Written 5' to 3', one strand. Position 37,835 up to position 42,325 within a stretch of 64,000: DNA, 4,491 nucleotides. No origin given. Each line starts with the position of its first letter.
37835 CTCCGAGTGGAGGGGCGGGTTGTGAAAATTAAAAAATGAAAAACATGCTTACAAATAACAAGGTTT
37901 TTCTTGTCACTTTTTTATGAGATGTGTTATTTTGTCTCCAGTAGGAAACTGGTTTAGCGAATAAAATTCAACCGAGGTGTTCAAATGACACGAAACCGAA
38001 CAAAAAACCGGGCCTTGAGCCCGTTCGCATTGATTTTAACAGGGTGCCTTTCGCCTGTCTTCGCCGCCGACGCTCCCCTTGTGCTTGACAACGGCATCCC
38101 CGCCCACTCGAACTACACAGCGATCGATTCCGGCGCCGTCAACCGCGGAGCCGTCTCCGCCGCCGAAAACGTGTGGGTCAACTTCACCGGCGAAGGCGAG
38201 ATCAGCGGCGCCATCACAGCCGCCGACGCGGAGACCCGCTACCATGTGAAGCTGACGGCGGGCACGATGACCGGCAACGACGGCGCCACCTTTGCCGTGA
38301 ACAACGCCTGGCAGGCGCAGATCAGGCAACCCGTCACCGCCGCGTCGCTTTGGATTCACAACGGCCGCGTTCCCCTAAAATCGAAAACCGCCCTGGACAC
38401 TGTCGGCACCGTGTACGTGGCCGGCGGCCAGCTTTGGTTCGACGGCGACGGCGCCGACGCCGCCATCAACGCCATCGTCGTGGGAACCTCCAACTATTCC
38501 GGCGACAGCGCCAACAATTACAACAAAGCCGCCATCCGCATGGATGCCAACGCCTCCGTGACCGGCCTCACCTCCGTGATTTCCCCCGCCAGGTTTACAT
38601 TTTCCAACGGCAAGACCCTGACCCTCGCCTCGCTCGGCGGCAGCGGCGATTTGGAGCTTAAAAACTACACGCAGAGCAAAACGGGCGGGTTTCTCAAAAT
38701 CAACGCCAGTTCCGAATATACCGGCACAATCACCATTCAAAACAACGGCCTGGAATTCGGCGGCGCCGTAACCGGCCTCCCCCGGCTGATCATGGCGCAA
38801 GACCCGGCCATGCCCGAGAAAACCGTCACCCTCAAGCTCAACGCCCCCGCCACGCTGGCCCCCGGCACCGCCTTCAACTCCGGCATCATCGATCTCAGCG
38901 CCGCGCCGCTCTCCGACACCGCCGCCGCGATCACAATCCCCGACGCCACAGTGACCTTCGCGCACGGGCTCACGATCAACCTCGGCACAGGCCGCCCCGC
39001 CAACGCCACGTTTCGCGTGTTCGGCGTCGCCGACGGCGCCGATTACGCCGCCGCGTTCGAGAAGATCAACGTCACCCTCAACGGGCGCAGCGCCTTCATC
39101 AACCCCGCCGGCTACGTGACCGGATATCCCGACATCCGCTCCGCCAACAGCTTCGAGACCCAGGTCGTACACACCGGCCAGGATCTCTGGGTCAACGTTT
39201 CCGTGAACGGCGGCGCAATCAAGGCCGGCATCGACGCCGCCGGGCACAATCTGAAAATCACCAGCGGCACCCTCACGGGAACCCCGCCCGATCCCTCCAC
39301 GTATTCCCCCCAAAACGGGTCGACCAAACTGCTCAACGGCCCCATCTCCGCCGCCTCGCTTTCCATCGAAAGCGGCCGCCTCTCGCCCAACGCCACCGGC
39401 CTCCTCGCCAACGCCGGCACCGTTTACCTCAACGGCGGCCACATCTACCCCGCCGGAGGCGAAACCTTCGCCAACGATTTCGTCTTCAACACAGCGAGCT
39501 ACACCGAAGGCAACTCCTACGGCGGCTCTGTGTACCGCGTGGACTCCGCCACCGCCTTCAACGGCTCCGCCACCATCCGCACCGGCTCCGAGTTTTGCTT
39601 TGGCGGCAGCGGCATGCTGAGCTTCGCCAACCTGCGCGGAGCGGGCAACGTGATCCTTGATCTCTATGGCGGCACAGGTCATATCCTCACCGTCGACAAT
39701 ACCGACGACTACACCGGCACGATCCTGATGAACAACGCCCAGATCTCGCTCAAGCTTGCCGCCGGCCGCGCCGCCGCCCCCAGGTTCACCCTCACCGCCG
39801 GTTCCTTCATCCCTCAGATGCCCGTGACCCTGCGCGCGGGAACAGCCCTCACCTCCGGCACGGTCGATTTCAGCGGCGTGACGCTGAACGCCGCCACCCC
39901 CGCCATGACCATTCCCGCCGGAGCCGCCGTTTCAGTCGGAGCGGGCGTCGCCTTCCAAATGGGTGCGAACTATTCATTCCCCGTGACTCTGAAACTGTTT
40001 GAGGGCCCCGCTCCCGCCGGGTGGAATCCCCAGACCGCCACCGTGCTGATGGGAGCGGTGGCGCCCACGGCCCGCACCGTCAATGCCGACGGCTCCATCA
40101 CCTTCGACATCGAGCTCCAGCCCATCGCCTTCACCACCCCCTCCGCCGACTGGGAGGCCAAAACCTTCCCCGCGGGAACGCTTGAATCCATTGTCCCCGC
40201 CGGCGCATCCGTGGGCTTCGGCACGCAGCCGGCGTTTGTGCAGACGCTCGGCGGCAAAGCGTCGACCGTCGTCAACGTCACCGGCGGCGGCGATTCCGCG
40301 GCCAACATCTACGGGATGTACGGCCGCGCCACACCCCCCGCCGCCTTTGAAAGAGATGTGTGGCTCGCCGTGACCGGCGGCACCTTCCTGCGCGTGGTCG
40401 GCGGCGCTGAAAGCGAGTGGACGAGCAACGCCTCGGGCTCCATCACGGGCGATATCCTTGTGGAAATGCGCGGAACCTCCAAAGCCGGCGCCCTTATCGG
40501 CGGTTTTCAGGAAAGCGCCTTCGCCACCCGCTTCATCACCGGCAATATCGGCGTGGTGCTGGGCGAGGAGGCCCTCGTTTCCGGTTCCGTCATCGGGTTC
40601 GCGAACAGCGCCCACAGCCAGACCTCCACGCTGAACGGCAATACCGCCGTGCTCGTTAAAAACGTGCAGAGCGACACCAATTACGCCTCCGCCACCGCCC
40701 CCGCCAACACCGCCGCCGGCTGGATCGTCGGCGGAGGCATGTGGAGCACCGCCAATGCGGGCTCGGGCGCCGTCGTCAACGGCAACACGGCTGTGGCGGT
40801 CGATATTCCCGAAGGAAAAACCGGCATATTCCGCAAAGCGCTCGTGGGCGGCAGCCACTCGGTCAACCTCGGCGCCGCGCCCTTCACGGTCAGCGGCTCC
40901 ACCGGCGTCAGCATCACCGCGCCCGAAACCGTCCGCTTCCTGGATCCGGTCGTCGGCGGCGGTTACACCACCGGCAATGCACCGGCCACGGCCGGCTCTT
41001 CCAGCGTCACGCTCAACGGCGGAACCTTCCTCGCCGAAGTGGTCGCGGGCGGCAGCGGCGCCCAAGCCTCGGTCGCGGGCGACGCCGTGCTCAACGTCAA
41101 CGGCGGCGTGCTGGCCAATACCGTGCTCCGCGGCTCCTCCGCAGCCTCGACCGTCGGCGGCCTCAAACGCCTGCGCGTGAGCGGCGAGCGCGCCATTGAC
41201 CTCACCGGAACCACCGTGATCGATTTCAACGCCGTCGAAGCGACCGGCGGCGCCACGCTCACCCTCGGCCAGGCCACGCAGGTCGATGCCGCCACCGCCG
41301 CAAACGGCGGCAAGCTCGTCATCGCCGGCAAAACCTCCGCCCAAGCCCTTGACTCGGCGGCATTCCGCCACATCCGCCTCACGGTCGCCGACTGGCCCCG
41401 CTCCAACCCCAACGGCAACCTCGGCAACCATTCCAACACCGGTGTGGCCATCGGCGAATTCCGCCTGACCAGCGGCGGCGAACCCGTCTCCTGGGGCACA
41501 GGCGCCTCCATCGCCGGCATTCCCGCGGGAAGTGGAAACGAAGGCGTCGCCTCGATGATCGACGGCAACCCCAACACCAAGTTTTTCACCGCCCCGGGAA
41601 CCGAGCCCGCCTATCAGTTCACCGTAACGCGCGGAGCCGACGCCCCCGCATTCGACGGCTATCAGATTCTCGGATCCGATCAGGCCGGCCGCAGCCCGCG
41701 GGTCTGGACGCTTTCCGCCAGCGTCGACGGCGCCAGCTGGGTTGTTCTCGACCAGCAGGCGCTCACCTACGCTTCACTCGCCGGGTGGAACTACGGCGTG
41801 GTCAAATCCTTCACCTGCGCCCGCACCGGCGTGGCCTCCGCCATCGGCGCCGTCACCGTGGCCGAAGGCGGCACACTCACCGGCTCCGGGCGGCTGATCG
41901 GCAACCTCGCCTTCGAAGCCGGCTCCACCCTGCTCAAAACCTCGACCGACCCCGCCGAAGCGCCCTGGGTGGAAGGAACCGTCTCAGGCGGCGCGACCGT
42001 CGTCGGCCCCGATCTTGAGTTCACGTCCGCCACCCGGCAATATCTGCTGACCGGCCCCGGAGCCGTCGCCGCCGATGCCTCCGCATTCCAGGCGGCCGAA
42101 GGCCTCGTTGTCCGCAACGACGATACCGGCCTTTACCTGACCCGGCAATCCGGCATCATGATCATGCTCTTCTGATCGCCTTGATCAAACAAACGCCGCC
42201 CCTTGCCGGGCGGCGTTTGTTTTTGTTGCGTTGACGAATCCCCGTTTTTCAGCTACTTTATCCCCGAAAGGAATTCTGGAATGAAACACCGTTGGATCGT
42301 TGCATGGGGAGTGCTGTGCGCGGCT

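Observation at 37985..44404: Surface protein with discoidin domain followed by a dual SGNH + SASA esterase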

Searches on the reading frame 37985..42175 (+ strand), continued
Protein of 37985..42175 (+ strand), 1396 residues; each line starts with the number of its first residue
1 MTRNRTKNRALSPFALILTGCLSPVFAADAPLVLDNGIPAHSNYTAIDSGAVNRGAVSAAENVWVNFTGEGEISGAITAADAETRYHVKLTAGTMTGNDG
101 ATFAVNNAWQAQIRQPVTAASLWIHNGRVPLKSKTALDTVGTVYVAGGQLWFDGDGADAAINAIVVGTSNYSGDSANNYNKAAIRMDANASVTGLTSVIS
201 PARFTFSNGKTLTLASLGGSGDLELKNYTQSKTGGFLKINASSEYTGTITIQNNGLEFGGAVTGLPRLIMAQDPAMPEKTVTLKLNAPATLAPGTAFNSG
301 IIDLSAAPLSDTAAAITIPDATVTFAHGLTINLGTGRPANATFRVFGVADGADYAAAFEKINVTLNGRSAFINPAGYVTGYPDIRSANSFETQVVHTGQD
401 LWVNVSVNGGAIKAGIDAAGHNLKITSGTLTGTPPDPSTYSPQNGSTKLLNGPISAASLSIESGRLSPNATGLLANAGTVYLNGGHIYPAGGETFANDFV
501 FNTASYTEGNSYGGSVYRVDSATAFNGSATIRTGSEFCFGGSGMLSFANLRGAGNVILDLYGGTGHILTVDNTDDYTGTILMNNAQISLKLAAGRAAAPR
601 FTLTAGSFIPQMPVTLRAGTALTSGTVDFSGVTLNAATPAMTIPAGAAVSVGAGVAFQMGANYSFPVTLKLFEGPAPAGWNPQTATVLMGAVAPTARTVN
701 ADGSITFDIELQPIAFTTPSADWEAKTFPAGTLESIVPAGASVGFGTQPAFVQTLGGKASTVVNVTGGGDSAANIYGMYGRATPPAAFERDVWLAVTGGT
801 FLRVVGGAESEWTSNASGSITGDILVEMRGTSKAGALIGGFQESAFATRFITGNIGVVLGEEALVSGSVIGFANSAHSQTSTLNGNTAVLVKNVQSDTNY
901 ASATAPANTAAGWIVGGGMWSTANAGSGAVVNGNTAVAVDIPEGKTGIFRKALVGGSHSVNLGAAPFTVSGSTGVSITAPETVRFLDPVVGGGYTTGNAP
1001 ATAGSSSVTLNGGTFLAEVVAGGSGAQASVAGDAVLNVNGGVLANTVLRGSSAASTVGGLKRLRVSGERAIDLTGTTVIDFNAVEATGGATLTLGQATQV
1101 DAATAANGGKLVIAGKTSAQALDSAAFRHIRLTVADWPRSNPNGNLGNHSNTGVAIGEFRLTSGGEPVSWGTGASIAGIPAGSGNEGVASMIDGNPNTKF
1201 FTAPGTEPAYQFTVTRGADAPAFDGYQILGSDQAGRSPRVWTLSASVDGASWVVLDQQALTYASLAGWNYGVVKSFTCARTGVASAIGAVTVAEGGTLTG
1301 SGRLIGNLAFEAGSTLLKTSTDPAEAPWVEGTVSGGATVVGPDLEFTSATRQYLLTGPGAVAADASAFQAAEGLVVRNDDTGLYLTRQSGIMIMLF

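Call 63: find_related_loci(query=A1, collection=metagenome_contigs, flank=10000)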
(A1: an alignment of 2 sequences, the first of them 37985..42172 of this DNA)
Query A1 (1396 aa) in metagenome_contigs; peptide patterns used: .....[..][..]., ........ (x = any residue, [..] = any of these).
273 stretches matched a pattern, but none encodes a relative of the query by tblastn (E <= 1e-3).
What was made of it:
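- Tried and rejected: The JGI metagenome scan found nothing (call 63).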

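Call 108: list_cluster_members(proteins=[window:37985-42172:+, window:32618-33922:+, window:33934-35691:+, window:45554-46936:-, window:61024-62277:+, window:129-1940:+, window:51868-55107:+, window:60047-60838:+, window:44977-45540:-, window:23024-24973:+])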
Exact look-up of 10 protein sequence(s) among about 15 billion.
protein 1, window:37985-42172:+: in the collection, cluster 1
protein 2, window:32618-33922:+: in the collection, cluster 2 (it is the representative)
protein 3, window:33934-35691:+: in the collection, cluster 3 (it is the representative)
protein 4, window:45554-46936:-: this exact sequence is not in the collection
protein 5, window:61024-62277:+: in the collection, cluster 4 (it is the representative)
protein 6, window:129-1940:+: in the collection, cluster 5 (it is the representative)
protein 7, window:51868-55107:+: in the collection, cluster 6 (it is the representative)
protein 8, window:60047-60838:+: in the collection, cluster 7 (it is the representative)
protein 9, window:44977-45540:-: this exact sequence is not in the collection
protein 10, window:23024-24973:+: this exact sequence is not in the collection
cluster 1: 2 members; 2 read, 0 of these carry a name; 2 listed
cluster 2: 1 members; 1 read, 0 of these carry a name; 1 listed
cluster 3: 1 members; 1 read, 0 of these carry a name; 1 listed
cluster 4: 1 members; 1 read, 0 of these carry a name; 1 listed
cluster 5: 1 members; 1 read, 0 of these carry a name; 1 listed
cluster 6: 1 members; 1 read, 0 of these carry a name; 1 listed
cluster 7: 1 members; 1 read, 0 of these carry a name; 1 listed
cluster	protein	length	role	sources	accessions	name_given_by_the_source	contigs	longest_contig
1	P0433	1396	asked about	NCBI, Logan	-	-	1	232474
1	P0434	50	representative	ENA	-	-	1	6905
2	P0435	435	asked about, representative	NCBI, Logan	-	-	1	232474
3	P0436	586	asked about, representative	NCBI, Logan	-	-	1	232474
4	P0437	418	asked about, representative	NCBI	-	-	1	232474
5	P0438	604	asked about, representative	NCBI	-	-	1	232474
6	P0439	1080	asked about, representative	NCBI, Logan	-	-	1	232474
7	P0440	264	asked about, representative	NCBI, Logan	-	-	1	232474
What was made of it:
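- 37985..42175 (+): ORF A: 1396-aa exported beta-helix protein, like an autotransporter passenger but without a barrel. The identical protein is annotated in NCBI (call 108).
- Checked: The identical protein is annotated in an NCBI record on a 232,474-bp contig (call 108).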

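Call 109: find_encoding_contigs(protein=P0434, flank=7000, max_places=2)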
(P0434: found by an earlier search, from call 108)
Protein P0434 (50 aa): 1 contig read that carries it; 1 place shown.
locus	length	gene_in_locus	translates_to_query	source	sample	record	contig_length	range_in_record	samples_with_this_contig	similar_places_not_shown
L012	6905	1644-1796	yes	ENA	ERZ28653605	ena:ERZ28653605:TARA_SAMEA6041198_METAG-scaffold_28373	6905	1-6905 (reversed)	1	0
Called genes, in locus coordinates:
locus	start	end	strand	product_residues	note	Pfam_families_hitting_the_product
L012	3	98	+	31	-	?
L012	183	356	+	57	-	-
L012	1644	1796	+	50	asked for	-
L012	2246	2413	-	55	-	-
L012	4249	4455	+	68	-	-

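Call 111: find_encoding_contigs(protein=window:37985-42175:+, flank=2000, max_places=2)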
Protein window:37985-42175:+ (1396 aa): no gene with exactly this product is on record in the collection.

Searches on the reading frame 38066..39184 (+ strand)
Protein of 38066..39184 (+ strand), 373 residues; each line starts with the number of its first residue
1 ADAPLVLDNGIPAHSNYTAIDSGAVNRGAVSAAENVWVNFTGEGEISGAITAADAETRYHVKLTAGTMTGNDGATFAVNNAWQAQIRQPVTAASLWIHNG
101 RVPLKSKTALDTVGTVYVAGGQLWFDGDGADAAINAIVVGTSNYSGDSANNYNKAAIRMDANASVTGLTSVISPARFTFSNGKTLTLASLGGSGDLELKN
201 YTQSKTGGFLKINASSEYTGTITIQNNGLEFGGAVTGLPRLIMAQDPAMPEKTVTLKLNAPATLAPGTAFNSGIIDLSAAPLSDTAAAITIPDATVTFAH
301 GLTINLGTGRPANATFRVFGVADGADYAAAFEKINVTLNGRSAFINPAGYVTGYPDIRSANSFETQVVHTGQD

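Call 90: predict_structure(alignment_id=A5)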
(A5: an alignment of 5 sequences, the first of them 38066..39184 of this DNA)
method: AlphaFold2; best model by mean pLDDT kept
length: 373 residues; sequences in the alignment: 5
mean_pLDDT: 81.1   pTM: 0.83
mean pLDDT of the five models: 81.1, 78.4, 78.0, 77.8, 76.2
residues with pLDDT >= 90: 150; 70-90: 149; 50-70: 49; < 50: 25
segments of 3 or more residues with pLDDT < 50: 1-10, 359-362, 364-373
pLDDT, mean of each block of 10 residues (from residue 1): 42 63 59 72 73 63 79 74 85 88 87 90 80 84 87 91 92 94 92 94 82 87 93 85 87 90 94 93 92 90 88 86 85 88 88 59 43 35
secondary structure, 60 per line:
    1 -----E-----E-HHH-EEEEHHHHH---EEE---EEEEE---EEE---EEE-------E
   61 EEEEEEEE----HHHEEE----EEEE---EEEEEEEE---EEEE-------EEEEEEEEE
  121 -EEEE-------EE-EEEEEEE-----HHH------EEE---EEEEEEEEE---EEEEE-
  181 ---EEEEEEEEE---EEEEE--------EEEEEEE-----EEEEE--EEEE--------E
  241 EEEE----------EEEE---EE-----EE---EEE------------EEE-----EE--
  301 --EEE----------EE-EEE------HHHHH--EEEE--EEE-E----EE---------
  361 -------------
elements in order: E18-21 H22-26 E30-32 E36-40 E44-46 E50-52 E60-68 E76-78 E83-86 E90-97 E101-104 E112-120 E122-125 E136-142 E157-159 E163-171 E175-179 E184-192 E196-200 E209-215 E221-225 E228-231 E240-244 E255-258 E274-276 E289-291 E303-305 E319-321 H328-332 E335-338 E341-343
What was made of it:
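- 38066..39184 (+): Beta-helix module 1 (aa 28-400). AlphaFold2 model with pLDDT 81 and pTM 0.83 (call 90).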

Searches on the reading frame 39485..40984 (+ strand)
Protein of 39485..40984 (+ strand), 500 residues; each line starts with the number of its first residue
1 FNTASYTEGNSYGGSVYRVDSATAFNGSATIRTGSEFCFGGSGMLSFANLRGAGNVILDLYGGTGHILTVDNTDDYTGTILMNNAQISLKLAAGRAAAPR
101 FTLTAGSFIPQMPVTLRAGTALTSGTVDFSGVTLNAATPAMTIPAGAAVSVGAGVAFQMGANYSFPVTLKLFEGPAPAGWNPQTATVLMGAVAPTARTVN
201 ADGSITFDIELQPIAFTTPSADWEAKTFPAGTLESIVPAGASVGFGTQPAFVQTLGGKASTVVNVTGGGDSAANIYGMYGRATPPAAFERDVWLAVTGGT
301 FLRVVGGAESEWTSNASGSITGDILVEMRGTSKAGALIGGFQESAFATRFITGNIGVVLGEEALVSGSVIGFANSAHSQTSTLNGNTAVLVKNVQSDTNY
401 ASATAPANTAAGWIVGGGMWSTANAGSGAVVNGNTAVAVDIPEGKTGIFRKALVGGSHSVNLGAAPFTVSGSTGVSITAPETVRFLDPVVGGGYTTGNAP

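Call 9: search_protein_families(library=pfam, proteins=[window:39485-40984:+], max_evalue=10)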
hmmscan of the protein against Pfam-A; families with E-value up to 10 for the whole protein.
window:39485-40984:+ (500 aa): 1 family
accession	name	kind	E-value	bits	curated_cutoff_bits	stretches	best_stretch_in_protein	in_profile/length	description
PF09941.14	DUF2173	-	0.65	10.8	26.1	0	369-401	68-100/106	Uncharacterized conserved protein (DUF2173)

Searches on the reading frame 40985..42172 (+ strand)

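Call 9: search_protein_families(library=pfam, proteins=[window:40985-42172:+], max_evalue=10)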
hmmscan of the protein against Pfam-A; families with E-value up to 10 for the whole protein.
window:40985-42172:+ (396 aa): 2 families
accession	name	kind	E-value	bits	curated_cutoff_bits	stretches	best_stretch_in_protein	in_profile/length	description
PF00754.31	F5_F8_type_C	-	0.04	14.5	28.2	1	184-257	10-82/127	F5/8 type C domain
PF24837.1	AMIN-like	-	0.082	13.4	27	1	17-113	36-125/129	AMIN-like domain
